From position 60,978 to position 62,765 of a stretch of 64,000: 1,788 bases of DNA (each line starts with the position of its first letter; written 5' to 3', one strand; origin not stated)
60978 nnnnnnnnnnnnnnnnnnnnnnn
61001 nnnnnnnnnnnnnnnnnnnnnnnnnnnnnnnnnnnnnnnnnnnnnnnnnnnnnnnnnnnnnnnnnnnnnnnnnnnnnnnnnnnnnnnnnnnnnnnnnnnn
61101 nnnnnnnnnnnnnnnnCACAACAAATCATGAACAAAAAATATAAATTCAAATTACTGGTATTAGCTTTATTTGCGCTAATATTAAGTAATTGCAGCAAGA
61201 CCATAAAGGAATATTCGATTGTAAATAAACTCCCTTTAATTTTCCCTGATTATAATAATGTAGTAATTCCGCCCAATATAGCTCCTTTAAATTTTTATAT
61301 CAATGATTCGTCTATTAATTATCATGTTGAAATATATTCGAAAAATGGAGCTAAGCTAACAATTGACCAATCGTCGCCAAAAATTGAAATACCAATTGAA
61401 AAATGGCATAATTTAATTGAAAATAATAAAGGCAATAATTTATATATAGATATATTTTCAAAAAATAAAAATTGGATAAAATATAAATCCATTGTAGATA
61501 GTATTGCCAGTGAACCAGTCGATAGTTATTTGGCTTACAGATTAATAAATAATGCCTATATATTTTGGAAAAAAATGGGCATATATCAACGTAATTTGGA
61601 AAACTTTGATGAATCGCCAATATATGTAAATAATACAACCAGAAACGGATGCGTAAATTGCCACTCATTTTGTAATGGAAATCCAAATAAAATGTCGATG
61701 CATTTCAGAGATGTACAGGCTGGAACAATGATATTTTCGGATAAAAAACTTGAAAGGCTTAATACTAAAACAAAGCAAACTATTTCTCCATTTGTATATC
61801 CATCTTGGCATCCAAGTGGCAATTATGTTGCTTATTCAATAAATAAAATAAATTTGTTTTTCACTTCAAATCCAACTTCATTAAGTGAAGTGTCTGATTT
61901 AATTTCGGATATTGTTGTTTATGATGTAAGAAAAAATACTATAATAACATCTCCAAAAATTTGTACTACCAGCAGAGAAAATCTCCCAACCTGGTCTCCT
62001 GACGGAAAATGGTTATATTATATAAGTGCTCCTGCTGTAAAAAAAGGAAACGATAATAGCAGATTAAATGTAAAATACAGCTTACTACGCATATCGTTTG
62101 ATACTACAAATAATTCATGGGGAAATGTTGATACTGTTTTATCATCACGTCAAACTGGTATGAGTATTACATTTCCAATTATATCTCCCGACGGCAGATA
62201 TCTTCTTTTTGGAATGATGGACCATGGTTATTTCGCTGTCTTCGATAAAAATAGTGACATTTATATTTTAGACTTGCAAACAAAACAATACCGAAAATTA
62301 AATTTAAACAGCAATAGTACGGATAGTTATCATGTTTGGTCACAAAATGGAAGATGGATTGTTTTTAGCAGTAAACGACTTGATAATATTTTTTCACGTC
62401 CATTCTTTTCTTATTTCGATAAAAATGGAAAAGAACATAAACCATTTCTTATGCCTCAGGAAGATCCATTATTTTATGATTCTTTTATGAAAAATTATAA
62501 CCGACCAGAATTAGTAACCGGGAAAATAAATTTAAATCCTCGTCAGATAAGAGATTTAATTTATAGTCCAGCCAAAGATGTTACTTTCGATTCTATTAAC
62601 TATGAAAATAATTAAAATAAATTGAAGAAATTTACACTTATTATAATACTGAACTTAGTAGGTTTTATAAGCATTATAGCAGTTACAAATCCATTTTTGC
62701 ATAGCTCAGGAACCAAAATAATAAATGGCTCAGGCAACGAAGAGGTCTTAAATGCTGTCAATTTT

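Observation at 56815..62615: Uncharacterised three-gene envelope module: SGNH-TPR protein, polytopic membrane protein with TPR-like tail, and CXXCH beta-propeller lipoprotein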

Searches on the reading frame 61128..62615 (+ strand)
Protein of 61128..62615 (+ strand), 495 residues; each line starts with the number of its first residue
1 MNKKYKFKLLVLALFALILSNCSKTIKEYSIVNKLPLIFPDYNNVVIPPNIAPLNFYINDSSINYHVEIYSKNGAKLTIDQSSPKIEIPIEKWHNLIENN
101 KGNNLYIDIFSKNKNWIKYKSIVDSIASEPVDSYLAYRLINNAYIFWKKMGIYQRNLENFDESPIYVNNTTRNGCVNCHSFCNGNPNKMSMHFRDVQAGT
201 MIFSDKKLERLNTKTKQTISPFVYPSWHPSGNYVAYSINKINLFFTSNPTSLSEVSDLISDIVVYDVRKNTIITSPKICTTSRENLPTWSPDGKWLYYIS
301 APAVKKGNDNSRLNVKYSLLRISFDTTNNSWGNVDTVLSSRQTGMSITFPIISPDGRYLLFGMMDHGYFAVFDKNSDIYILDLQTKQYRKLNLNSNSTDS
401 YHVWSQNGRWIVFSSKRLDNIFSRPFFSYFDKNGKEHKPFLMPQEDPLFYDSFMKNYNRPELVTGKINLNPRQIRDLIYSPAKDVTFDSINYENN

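Call 3: search_protein_families(library=pfam, proteins=[window:61128-62615:+], max_evalue=0.1)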
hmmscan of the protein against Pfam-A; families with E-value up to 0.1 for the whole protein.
window:61128-62615:+ (495 aa): 7 families
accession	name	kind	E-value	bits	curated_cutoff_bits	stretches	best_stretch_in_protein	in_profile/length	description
PF07676.18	PD40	-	1.5e-17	63.5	20.9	2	280-300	7-27/38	WD40-like Beta Propeller Repeat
PF00930.27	DPPIV_N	-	9.4e-07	28.3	22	1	261-299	24-60/354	Dipeptidyl peptidase IV (DPP IV) N-terminal region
PF02897.21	Peptidase_S9_N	-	0.00035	19.9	24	1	262-412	152-292/414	Prolyl oligopeptidase, N-terminal beta-propeller domain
PF24681.1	Kelch_KLHDC2_KLHL20_DRC7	-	0.0039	17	50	1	322-397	132-200/221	KLHDC2/KLHL20/DRC7 Kelch-repeats domain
PF25168.1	Beta-prop_WDR36-Utp21_2nd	-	0.024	14.4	84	0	367-415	211-259/335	WDR36/Utp21 second beta-propeller domain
PF24912.1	SH3_TNRC18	-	0.033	14.4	27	1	439-480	9-49/58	TNRC18-like,(4.1.1) SH3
PF22627.1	AglB_core-like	-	0.071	13.9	27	0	376-420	20-66/111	AglB core domain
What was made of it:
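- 61128..62615 (+): Gene 3: lipoprotein with a beta-sandwich and a six-bladed TolB/tricorn-type propeller, the second gene of the pair. Pfam PD40 (call 3).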

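Call 4: search_protein_families(library=ncbifam, proteins=[window:61128-62615:+], max_evalue=0.1)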
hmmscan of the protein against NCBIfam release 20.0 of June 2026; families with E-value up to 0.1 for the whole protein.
window:61128-62615:+ (495 aa): 5 families
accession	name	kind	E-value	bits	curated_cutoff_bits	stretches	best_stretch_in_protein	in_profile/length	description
TIGR02800.1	propeller_TolB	equivalog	5.7e-11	42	343.15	1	286-418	194-300/418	Tol-Pal system beta propeller repeat protein TolB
NF053518.1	DipepPtdsDpp5Prph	equivalog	8.7e-08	31.1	900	2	367-419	218-270/655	dipeptidyl-peptidase Dpp5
NF052230.1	T9SS_PorE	exception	0.00034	19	600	1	277-363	219-297/648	PorE family type IX secretion system protein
NF002183.0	PRK01029.1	equivalog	0.0026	16.9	405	0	252-300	295-345/429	Tol-Pal system protein TolB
NF033523.0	lasso_peptidase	equivalog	0.0097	14.7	400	0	283-299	89-105/638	Atxe2 family lasso peptide isopeptidase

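Call 8: find_homologous_proteins(query=window:61128-62615:+)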
Query window:61128-62615:+ (495 aa): 5850 proteins with E <= 0.001 among 8000 candidates; the best 120 are listed.
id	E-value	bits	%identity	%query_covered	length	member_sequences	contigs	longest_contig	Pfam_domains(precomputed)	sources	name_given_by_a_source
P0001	0.0e+0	1084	96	100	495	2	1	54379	PF26549.1,PF26550.2,PF07676.19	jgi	jgi:hypothetical protein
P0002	8.0e-239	811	72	96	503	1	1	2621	PF26549.1,PF00930.28,PF26550.2,PF07676.19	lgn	-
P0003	1.4e-218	745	65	97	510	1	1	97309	PF26549.1,PF00930.28,PF26550.2,PF07676.19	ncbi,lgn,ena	-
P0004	3.1e-214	730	63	98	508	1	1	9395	PF26549.1,PF00930.28,PF26550.2,PF07676.19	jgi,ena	-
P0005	5.1e-213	726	63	97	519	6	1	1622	PF26549.1,PF00930.28,PF26550.2,PF07676.19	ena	-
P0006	1.4e-212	725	64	97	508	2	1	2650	PF26549.1,PF00930.28,PF26550.2,PF07676.19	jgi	jgi:hypothetical protein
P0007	2.3e-209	714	64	96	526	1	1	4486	PF26549.1,PF00930.28,PF26550.2,PF07676.19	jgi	jgi:hypothetical protein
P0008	2.4e-209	714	61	99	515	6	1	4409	PF26549.1,PF26550.2,PF07676.19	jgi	-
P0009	2.0e-206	704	62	98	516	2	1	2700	PF26549.1,PF26550.2,PF07676.19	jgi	jgi:hypothetical protein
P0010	3.7e-206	704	62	99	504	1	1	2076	PF26549.1,PF26550.2,PF07676.19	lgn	-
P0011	1.1e-205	702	62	97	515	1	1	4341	PF26549.1,PF26550.2,PF07676.19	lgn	-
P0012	5.1e-203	693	62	98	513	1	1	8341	PF26549.1,PF00930.28,PF26550.2,PF07676.19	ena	-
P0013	4.1e-202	690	61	94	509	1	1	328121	PF26549.1,PF00930.28,PF26550.2,PF07676.19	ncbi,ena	-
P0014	1.3e-197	675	59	95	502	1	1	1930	PF26549.1,PF26550.2,PF07676.19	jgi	jgi:hypothetical protein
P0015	2.3e-197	675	59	99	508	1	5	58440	PF26549.1,PF00930.28,PF26550.2,PF07676.19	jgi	jgi:hypothetical protein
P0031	2.2e-186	638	57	99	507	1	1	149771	PF26549.1,PF26550.2,PF07676.19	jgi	jgi:hypothetical protein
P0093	1.1e-168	580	51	98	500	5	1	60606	PF26549.1,PF26550.2,PF07676.19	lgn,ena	-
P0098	9.4e-168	577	50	98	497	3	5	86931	PF26549.1,PF00930.28,PF26550.2,PF07676.19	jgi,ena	-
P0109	6.6e-167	574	52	95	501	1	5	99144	PF26549.1,PF26550.2,PF07676.19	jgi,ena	-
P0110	6.6e-167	574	51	98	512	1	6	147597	PF26549.1,PF00930.28,PF26550.2,PF07676.19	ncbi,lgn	-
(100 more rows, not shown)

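Call 13: find_related_loci(query=A1, collection=genome_contigs, flank=10000)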
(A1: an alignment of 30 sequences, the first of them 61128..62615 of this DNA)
Query A1 (495 aa) in genome_contigs; peptide patterns used: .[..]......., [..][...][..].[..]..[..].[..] (x = any residue, [..] = any of these).
600 stretches matched a pattern (row limit reached: there are more); 597 encode a relative of the query (tblastn E <= 1e-3); the best 80 are kept; 80 distinct loci.
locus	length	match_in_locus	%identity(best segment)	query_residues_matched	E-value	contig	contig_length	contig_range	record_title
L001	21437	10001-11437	65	9-489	0e+0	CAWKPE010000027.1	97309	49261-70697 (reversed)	MAG: uncultured Bacteroidetes bacterium isolate MFD03726.bin.1.151 genome assembly, contig: contig_71772, whole genome s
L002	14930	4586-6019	54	7-488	0e+0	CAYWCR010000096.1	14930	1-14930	MAG TPA_asm: uncultured Bacteroidales bacterium isolate binchicken_co259_28 genome assembly, contig: NODE_2482_length_14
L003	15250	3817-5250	52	11-488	5e-170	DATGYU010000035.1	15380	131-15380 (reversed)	MAG TPA_asm: Prolixibacteraceae bacterium isolate SMAG_U10644 k141_170148, whole genome shotgun sequence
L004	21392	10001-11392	51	26-489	2e-168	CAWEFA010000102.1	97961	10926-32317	MAG: uncultured Bacteroidetes bacterium isolate MFD01188.bin.2.120 genome assembly, contig: contig_43185, whole genome s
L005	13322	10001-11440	49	8-488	2e-167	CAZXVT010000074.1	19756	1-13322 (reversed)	MAG TPA_asm: uncultured Maribellus sp. isolate binchicken_co269_73 genome assembly, contig: NODE_2479_length_19756_cov_7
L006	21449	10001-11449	51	8-488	2e-166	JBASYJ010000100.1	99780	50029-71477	MAG: Prolixibacteraceae bacterium isolate MFD12113_ilm_asm_bin43 k127_161891, whole genome shotgun sequence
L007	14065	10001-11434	49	10-488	9e-166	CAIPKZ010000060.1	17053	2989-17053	MAG: uncultured Prolixibacteraceae bacterium isolate Ja1-D4_bin-665 genome assembly, contig: bin-665:060/500, whole geno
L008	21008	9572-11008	49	10-489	1e-165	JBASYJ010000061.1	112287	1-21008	MAG: Prolixibacteraceae bacterium isolate MFD12113_ilm_asm_bin43 k127_48092, whole genome shotgun sequence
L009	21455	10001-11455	48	2-485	3e-165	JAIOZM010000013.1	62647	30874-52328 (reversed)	MAG: Bacteroidales bacterium isolate Tobar13.5m-G9 Tobar13-5m-C503, whole genome shotgun sequence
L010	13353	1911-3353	47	9-487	3e-164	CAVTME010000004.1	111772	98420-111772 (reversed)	MAG: uncultured Bacteroidetes bacterium isolate MFD03804.bin.2.22 genome assembly, contig: contig_20001, whole genome sh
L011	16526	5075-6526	50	7-489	9e-164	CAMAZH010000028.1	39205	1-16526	MAG: Chitinophaga pinensis isolate MiH-14oct19-155 genome assembly, contig: MiH-14oct19-C1750, whole genome shotgun sequ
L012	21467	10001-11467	48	3-491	4e-163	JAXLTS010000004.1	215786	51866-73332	MAG: Bacteroidales bacterium isolate STL-BAC10 C4.95.fa-4, whole genome shotgun sequence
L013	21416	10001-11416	49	13-486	3e-162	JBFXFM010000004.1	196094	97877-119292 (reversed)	MAG: Draconibacterium sp. isolate CA_2019_TPIn_14 NODE_247_length_196094_cov_8.290881_TPIn, whole genome shotgun sequenc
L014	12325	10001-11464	48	4-483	1e-161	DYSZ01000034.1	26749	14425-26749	MAG TPA_asm: Draconibacterium orientale isolate SulCav_PC08_3_11_41_11 SulCav_PC08-3_1016_length_26749_cov_4.872406, who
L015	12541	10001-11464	49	3-489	5e-161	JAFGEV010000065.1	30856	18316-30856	MAG: Prolixibacteraceae bacterium isolate Zod_Metabat.1255 k87_1171063, whole genome shotgun sequence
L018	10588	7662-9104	50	9-488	3e-158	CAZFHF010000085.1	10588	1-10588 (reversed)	MAG TPA_asm: uncultured Bacteroidales bacterium isolate binchicken_co34_257 genome assembly, contig: NODE_10914_length_1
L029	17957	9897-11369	48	3-488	2e-155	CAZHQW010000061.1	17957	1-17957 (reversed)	MAG TPA_asm: uncultured Bacteroidales bacterium isolate binchicken_co34_545 genome assembly, contig: NODE_5070_length_17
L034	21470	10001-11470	49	1-488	1e-154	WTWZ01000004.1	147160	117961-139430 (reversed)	MAG: Prolixibacteraceae bacterium isolate X3_MetaBAT.42 scaffold_220, whole genome shotgun sequence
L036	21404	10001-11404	48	5-467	8e-151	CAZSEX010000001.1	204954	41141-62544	MAG TPA_asm: uncultured bacterium isolate binchicken_co116_333 genome assembly, contig: NODE_10_length_204954_cov_35.672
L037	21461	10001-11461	45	4-491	4e-150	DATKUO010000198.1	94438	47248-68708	MAG TPA_asm: Bacteroidales bacterium isolate SMAG_U14109 k141_309280, whole genome shotgun sequence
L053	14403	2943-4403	43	3-488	4e-141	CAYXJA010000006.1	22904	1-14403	MAG TPA_asm: uncultured Prolixibacteraceae bacterium isolate SRP294416_co1_669 genome assembly, contig: NODE_4279_length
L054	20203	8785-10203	44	1-475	5e-138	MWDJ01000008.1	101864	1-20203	MAG: Bacteroidetes bacterium ADurb.Bin145 BWX96_contig000008, whole genome shotgun sequence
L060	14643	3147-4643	43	3-487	6e-134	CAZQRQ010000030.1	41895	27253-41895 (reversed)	MAG TPA_asm: uncultured Rikenellaceae bacterium isolate binchicken_co129_174 genome assembly, contig: NODE_2264_length_4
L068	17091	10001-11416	44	1-472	5e-131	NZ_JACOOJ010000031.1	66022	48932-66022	Parabacteroides hominis strain NSJ-79 N17_ctg031, whole genome shotgun sequence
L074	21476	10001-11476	43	1-487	6e-130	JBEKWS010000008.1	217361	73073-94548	MAG: Bacteroidales bacterium isolate SPRUCE 633 SPRUCE_633_8, whole genome shotgun sequence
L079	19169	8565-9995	43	13-481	3e-129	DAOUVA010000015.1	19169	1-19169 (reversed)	MAG TPA_asm: Phycisphaerae bacterium isolate CSMAG_837 CSMAG_837_k141_1875271_length_19169_cov_18.4152, whole genome sho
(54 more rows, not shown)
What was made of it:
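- At least 597 reference genomes from six phyla encode gene 3 relatives (call 13).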

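Call 21: search_protein_families(library=pfam, proteins=[L053:5944-9162:+, L036:13913-15115:-, L034:743-2212:-, L068:6666-8234:+, L060:8831-12640:+, L054:4775-6622:+, L079:474-1175:-, L074:19529-20563:+, L004:14743-15495:+, L037:17041-18423:+], max_evalue=0.00001)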
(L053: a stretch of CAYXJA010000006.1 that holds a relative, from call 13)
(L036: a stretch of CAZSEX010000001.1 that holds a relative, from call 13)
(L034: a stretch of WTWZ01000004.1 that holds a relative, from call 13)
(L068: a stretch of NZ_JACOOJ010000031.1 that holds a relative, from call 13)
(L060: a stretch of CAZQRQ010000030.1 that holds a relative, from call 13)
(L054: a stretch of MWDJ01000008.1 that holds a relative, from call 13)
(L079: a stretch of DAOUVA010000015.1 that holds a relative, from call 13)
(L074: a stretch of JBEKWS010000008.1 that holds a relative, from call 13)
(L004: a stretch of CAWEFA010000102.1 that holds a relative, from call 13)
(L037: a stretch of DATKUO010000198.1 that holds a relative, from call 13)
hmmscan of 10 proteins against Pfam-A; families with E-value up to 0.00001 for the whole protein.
L053:5944-9162:+ (1073 aa): 4 families
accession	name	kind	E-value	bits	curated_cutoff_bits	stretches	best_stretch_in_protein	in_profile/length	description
PF07715.20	Plug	-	1.5e-19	70.9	23.9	1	153-260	2-107/107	TonB-dependent Receptor Plug Domain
PF13715.12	CarbopepD_reg_2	-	6.7e-17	61.7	32.2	1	64-145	1-88/88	CarboxypepD_reg-like domain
PF00593.30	TonB_dep_Rec_b-barrel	-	8.2e-12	46.1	27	1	486-911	95-377/436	TonB dependent receptor-like, beta-barrel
PF13620.12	CarboxypepD_reg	-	4.4e-08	33.8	32.3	1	63-124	1-70/82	Carboxypeptidase regulatory-like domain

L036:13913-15115:- (401 aa): 1 family
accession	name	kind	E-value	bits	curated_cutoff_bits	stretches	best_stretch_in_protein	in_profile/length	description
PF01042.26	Ribonuc_L-PSP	-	1.6e-15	57.6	27.3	1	284-370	11-93/121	Endoribonuclease L-PSP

L034:743-2212:- (490 aa): 2 families
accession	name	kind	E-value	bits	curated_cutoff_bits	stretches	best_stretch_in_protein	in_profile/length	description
PF07980.17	SusD_RagB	-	9.4e-29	101.4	23.1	1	347-488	148-297/297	SusD family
PF14322.12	SusD-like_3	-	1.5e-15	58.3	27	1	32-235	1-191/191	Starch-binding associating with outer membrane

L068:6666-8234:+ (523 aa): 4 families
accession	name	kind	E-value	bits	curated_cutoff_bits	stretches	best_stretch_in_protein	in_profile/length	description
PF00005.33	ABC_tran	-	4.5e-43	147.6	25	2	321-473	1-136/137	ABC transporter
PF13304.12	AAA_21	-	1.4e-16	61.9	27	0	436-506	228-300/304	AAA domain, putative AbiEii toxin, Type IV TA system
PF13555.12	AAA_29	-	1.9e-06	27.9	27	0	325-348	16-39/61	P-loop containing region of AAA domain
PF02463.25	SMC_N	-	2.1e-06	27.8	40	0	70-112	27-67/220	RecF/RecN/SMC N terminal domain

L060:8831-12640:+ (1270 aa): 6 families
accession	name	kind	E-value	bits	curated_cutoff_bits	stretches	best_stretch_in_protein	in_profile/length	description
PF01915.27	Glyco_hydro_3_C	-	2.1e-54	185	31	1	378-750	2-200/200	Glycosyl hydrolase family 3 C-terminal domain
PF00933.27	Glyco_hydro_3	-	1.9e-32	113.4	27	1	83-331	71-310/316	Glycosyl hydrolase family 3 N terminal domain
PF14310.12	Fn3-like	-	7.6e-20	71.3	25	1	787-859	1-71/71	Fibronectin type III-like domain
PF17851.8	GH43_C2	-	1e-14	55.2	22.7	1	1052-1218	1-160/203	Beta xylosidase C-terminal Concanavalin A-like domain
PF03422.21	CBM_6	-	9.3e-08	32.8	28.9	1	499-592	21-111/125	Carbohydrate binding module (family 6)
PF02368.24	Big_2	-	2.4e-07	31.1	22.8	1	887-948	11-67/79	Bacterial Ig-like domain (group 2)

L054:4775-6622:+ (616 aa): 2 families
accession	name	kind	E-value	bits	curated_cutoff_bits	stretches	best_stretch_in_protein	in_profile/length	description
PF07980.17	SusD_RagB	-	1.4e-50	173.1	23.1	1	317-612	1-297/297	SusD family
PF14322.12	SusD-like_3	-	5.5e-10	40.2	27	1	96-237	58-185/191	Starch-binding associating with outer membrane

L079:474-1175:- (234 aa): 2 families
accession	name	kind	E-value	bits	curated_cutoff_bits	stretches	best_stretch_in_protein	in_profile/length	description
PF00072.30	Response_reg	-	1.1e-31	109.7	30.2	1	4-113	1-110/111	Response regulator receiver domain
PF00486.34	Trans_reg_C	-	9.8e-19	67.7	26.2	1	146-222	1-77/77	Transcriptional regulatory protein, C terminal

L074:19529-20563:+ (345 aa): 0 families

L004:14743-15495:+ (251 aa): 3 families
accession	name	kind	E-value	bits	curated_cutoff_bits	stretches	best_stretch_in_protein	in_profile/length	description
PF13561.12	adh_short_C2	-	6.1e-66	222.8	27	1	18-250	3-236/236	Enoyl-(Acyl carrier protein) reductase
PF00106.31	adh_short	-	8.5e-59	198.8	26.6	1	10-203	1-193/195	short chain dehydrogenase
PF08659.16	KR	-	1.7e-20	74.2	22.6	1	11-179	2-165/180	KR domain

L037:17041-18423:+ (461 aa): 3 families
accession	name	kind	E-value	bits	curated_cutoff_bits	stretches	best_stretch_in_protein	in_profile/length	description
PF19051.5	GFO_IDH_MocA_C2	-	2.6e-24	86.6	23.3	2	216-278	48-111/254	Oxidoreductase family, C-terminal alpha/beta domain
PF01408.29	GFO_IDH_MocA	-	1.9e-13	51.6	24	1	45-170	2-119/120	Oxidoreductase family, NAD-binding Rossmann fold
PF22725.1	GFO_IDH_MocA_C3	-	1.5e-07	31.9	27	1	239-341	31-122/124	GFO/IDH/MocA C-terminal domain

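Call 26: search_protein_families(library=ncbifam, proteins=[L074:19529-20563:+], max_evalue=0.01)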
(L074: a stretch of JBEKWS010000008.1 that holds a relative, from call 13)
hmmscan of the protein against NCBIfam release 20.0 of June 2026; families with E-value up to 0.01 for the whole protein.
L074:19529-20563:+ (345 aa): 1 family
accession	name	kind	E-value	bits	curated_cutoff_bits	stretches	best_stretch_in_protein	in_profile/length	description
NF045728.1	glycosyl_F510_1955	equivalog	4.2e-05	22.9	175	1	110-208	105-208/246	F510_1955 family glycosylhydrolase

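Call 38: list_cluster_members(proteins=[P0194, window:61128-62615:+, window:59260-61116:+])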
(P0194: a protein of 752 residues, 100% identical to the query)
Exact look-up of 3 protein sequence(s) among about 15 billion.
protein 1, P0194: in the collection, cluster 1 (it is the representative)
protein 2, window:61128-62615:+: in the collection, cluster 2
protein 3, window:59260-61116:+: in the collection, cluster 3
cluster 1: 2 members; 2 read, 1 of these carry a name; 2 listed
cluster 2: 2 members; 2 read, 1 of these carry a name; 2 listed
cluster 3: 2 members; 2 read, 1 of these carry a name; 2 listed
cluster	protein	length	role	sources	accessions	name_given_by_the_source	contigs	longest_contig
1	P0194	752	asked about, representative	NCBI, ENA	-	-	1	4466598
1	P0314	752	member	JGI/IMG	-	tetratricopeptide (TPR) repeat protein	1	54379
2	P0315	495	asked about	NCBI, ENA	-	-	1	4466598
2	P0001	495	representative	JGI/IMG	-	hypothetical protein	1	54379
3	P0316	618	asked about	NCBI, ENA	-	-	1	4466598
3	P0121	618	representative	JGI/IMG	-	hypothetical protein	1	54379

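Call 39: find_encoding_contigs(protein=window:61128-62615:+, flank=10000, max_places=3)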
Protein window:61128-62615:+ (495 aa): no gene with exactly this product is on record in the collection.

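Call 40: predict_structure(alignment_id=A3)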
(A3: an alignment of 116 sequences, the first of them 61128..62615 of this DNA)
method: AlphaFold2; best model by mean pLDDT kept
length: 495 residues; sequences in the alignment: 116
mean_pLDDT: 95.1   pTM: 0.92
mean pLDDT of the five models: 95.1, 95.0, 94.9, 94.4, 94.3
residues with pLDDT >= 90: 446; 70-90: 37; 50-70: 10; < 50: 2
segments of 3 or more residues with pLDDT < 50: none
pLDDT, mean of each block of 10 residues (from residue 1): 88 89 83 98 98 98 98 97 98 98 98 98 98 97 77 98 92 84 98 91 97 95 97 98 91 93 98 95 98 99 95 97 96 98 98 98 97 96 98 97 98 97 97 97 98 95 98 95 93 57
secondary structure, 60 per line:
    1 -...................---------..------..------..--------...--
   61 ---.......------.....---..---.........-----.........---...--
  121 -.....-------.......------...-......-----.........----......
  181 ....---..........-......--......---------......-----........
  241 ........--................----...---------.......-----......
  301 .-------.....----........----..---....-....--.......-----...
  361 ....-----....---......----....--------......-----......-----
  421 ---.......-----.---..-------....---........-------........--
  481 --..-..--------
elements in order: H2-20 E56-58 E64-70 E77-81 H90-98 E104-112 E116-118 E122-126 E134-140 E151-156 E162-167 E175-181 E188-194 E199-204 E207-212 E222-227 E233-248 E251-266 E271-273 E283-289 E295-301 H309-313 E318-325 E335-338 H340-343 E346-352 E358-364 E377-382 E387-390 E399-404 E410-415 E424-430 H449-452 E456-463 H471-478
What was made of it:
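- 61128..62615 (+): Model pLDDT 95.1 (call 40).
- Closest known: Propeller redox enzymes fed by a heme c or metal centre. Different: In gene 3 the motif lies within the beta-rich body itself (call 40).
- The motif sits in a predicted beta-strand of the propeller body, not in a helical cytochrome c domain (call 40). The motif lies in a predicted beta-strand, and the next strand carries His192 and Arg194 (call 40).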
